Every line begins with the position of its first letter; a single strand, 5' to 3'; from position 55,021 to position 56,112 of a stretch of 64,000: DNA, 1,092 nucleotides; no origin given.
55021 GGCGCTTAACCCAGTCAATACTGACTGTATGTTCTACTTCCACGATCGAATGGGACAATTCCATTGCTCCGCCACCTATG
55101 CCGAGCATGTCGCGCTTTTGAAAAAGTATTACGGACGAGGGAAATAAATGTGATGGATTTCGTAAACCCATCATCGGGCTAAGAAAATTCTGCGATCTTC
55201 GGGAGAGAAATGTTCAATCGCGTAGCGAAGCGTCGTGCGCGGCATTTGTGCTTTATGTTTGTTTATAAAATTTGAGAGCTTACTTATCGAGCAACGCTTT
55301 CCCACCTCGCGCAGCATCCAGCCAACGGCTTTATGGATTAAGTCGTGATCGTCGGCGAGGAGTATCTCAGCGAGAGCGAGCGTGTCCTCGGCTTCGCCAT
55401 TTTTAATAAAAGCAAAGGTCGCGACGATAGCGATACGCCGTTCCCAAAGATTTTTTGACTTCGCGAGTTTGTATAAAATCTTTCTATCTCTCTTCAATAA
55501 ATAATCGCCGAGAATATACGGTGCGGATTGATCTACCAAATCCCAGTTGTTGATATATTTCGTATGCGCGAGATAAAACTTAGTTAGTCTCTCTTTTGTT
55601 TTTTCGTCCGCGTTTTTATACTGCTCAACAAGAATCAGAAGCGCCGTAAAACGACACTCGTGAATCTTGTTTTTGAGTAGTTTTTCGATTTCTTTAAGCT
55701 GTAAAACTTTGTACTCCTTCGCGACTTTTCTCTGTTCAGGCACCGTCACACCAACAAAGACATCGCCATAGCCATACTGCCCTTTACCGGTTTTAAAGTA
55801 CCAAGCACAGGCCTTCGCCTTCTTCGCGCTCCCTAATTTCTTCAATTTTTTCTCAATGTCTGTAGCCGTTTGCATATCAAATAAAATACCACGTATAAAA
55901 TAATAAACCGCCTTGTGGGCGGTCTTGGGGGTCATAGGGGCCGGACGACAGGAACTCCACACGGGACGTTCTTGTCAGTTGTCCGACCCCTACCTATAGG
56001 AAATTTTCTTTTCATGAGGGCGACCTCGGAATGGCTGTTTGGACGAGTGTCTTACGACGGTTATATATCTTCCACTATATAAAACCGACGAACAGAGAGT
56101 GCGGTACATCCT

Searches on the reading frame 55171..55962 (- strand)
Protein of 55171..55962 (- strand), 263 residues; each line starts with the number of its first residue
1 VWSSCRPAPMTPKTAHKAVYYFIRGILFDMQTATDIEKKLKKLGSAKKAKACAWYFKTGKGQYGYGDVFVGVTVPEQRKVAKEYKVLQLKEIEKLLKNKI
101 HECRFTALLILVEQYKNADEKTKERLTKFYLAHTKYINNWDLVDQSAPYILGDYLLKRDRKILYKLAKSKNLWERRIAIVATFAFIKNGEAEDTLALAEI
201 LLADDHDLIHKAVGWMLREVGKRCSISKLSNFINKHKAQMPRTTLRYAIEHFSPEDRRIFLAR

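Call 97: search_protein_families(library=pfam, proteins=[window:55171-55962:-], max_evalue=0.001)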
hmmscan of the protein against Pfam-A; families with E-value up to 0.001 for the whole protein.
window:55171-55962:- (263 aa): 1 family
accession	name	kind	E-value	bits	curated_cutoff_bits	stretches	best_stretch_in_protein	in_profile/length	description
PF08713.17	DNA_alkylation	-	1.1e-63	215.2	21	1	36-252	1-213/213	DNA alkylation repair enzyme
